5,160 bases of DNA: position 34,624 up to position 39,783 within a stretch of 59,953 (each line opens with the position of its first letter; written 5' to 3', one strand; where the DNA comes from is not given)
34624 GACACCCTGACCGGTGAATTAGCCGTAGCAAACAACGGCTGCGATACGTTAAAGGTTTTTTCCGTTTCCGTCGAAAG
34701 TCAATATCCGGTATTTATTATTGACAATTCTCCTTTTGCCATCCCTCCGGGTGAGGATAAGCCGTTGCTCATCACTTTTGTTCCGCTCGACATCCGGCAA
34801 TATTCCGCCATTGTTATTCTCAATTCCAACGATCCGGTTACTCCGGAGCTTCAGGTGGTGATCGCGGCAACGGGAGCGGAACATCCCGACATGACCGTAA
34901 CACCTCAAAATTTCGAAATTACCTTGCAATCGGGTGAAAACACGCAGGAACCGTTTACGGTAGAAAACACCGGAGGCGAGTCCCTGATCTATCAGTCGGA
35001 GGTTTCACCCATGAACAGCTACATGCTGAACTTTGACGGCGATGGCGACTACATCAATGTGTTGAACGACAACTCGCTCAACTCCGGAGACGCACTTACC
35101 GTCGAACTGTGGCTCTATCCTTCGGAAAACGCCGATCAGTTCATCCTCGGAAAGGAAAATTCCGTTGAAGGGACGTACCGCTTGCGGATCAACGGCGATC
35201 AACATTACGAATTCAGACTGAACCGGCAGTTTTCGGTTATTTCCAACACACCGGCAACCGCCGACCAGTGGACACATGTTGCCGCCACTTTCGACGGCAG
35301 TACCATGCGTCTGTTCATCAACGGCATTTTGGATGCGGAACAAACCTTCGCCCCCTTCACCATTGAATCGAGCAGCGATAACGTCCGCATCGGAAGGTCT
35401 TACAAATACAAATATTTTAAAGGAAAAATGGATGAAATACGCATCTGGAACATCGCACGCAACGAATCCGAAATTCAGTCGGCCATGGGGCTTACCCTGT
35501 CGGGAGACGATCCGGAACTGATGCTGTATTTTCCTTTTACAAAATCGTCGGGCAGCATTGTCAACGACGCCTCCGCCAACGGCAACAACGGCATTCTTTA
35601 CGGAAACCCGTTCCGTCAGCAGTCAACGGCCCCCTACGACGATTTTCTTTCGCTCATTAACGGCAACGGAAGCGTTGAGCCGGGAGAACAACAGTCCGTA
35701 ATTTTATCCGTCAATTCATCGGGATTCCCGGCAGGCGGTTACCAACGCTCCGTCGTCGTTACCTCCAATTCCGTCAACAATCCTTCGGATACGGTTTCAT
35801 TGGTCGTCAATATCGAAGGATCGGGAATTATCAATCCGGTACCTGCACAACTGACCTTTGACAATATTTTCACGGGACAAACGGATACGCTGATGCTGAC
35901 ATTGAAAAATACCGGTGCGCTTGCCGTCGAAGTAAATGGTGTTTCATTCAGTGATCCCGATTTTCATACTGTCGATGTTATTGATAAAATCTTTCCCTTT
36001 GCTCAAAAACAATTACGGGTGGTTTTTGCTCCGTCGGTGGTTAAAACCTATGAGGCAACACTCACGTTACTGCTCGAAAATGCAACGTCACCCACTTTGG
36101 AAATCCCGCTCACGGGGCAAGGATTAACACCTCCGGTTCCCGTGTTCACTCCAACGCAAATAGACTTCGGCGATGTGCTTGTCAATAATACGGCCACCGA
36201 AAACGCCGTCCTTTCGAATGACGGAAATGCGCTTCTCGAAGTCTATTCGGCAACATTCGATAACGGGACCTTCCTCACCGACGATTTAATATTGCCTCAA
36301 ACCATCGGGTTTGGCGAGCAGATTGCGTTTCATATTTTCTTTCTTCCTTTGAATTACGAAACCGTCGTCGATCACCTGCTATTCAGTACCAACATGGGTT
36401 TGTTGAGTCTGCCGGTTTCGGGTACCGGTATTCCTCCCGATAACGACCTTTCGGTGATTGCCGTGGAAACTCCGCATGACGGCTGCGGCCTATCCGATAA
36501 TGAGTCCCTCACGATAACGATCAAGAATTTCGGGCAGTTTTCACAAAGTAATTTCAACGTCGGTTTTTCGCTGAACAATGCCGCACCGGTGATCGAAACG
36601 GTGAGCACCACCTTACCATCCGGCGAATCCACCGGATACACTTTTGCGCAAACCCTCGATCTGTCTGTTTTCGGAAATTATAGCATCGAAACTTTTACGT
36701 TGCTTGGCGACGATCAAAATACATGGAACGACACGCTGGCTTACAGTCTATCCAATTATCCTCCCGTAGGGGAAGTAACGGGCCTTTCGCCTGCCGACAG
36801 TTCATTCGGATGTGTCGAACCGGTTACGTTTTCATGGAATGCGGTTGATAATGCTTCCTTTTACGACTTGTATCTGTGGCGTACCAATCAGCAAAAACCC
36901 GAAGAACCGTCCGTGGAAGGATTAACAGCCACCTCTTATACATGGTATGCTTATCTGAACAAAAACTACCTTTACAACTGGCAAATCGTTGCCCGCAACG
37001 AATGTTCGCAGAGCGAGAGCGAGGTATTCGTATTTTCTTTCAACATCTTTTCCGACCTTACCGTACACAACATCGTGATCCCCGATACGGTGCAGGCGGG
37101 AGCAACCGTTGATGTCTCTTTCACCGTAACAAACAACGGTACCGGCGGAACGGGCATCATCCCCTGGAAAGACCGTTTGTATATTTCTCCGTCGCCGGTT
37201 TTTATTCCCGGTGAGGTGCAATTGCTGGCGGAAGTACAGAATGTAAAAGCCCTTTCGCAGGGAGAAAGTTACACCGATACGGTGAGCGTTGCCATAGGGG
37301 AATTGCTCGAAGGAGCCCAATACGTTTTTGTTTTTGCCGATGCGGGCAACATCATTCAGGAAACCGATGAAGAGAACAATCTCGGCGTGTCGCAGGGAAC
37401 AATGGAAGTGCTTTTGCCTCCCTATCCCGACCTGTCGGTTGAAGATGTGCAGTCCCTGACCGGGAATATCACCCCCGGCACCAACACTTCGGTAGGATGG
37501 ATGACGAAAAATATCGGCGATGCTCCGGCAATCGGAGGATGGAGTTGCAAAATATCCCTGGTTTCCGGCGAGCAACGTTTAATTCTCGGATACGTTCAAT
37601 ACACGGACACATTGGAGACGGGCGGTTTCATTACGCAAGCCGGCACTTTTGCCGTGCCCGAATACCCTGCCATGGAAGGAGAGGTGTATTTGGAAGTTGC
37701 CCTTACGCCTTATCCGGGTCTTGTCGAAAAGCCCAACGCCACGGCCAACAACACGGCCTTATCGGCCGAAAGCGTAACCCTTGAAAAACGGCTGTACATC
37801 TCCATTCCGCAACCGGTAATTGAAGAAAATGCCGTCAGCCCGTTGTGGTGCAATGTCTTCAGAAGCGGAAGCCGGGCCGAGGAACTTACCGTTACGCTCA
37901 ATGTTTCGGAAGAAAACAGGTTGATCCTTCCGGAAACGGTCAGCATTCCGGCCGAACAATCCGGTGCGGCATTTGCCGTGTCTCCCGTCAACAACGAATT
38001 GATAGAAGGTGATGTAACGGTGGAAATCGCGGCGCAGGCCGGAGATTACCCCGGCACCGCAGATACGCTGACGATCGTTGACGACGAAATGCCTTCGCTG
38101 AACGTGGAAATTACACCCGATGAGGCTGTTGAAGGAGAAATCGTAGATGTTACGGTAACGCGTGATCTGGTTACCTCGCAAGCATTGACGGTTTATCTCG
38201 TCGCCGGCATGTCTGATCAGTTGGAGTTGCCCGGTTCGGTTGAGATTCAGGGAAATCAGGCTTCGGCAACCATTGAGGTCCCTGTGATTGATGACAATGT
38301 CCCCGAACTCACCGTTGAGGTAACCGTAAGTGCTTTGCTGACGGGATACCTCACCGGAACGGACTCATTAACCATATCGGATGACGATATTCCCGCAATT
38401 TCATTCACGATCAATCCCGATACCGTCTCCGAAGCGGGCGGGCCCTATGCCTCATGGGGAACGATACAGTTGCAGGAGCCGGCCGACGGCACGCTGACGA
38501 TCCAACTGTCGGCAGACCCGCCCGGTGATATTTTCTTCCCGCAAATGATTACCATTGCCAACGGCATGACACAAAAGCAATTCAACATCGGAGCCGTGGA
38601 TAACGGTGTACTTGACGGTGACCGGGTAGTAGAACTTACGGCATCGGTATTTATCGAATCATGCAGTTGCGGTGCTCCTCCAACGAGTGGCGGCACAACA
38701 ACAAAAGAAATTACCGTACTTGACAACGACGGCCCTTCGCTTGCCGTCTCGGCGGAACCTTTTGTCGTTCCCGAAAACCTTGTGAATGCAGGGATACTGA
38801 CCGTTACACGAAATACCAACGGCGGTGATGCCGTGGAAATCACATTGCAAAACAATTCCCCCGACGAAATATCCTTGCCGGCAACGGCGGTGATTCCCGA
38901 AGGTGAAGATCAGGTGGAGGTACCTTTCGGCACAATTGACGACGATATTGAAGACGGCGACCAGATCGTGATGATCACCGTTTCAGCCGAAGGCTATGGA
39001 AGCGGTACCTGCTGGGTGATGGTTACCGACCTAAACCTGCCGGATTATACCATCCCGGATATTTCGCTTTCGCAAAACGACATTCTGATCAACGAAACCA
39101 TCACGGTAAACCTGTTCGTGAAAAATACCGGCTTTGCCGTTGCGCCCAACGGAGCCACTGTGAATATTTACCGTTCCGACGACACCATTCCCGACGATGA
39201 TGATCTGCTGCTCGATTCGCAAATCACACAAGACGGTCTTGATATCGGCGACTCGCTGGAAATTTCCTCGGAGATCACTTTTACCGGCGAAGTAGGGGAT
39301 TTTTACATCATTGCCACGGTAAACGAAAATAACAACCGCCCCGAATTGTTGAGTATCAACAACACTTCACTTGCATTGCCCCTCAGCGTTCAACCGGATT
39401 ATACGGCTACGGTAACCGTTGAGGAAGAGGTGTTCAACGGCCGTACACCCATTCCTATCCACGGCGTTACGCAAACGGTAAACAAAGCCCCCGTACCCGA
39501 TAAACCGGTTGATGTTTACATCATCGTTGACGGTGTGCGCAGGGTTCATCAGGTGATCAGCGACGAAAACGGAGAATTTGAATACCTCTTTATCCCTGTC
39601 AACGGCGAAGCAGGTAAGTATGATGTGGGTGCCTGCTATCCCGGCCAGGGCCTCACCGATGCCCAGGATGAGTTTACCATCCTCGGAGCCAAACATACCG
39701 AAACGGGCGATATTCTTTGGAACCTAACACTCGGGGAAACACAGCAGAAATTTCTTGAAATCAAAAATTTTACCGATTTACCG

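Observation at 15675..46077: Three giant T9SS cargo genes (1751, 1570 and 5387 codons) form a ~30 kb surface-protein locus around one receiver/PPDK_N gene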

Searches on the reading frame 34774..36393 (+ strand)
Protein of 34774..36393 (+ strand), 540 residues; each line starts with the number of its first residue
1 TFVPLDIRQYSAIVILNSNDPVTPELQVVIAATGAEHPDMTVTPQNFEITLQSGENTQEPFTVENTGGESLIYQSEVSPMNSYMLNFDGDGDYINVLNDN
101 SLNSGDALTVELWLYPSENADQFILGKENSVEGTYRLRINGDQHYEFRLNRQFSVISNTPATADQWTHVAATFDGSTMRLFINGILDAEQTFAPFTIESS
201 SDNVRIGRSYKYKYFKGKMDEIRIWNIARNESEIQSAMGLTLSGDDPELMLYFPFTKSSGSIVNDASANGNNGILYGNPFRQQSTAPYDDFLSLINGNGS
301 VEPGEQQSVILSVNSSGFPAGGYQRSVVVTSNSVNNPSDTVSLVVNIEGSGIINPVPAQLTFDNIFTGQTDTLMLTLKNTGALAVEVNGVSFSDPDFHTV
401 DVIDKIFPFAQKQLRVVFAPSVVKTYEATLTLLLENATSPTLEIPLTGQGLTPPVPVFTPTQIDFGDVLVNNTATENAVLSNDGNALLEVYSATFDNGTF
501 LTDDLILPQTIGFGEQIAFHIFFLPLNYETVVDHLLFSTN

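Call 53: search_protein_families(library=pfam, proteins=[window:34774-36393:+], max_evalue=0.001)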
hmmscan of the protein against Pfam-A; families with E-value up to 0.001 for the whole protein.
window:34774-36393:+ (540 aa): 9 families
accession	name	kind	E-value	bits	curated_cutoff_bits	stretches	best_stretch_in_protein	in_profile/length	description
PF13385.13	Laminin_G_3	-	1e-32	113.8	27.6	1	88-235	1-151/151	Concanavalin A-like lectin/glucanases superfamily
PF22544.2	HYDIN_VesB_CFA65-like_Ig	-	1.6e-20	73.6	25.5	2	358-447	8-98/100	HYDIN/CFA65/VesB-like, Ig-like domain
PF22073.2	Cep192_D4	-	2.2e-10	41.2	35.5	1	358-450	9-111/112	Cep192 domain 4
PF15780.11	ASH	-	1.9e-06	28.4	27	0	460-539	11-90/98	Abnormal spindle-like microcephaly-assoc'd, ASPM-SPD-2-Hydin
PF22067.2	Cep192_D3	-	6e-06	26.7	27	0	367-449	15-98/99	Cep192 domain 3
PF24798.1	Ig-CFAP74_4th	-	7.9e-05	23.2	28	0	358-432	4-79/95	CFAP74 forth Ig-like domain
PF07610.17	DUF1573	-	0.00026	21.4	26.1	0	300-337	53-89/98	Protein of unknown function (DUF1573)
PF12371.14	TMEM131_like_N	-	0.00034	21.2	28.8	0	356-432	4-82/84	Transmembrane protein 131-like N-terminal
PF24770.2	Ig-CFAP74_2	-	0.00068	20.6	27.4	0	405-449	137-181/185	CFAP74 second Ig-like domain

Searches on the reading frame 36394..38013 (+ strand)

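Call 53: search_protein_families(library=pfam, proteins=[window:36394-38013:+], max_evalue=0.001)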
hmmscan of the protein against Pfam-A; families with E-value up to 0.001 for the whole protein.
window:36394-38013:+ (540 aa): 1 family
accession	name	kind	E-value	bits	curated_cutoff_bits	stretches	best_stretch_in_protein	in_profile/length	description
PF07705.17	CARDB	-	2.7e-19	69.7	22.7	1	220-329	2-97/101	CARDB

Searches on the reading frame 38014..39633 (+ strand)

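Call 53: search_protein_families(library=pfam, proteins=[window:38014-39633:+], max_evalue=0.001)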
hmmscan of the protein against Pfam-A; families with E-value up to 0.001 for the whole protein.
window:38014-39633:+ (540 aa): 1 family
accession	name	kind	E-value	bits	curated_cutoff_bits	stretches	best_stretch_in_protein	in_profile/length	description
PF07705.17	CARDB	-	7e-05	23.4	22.7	1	343-451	2-98/101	CARDB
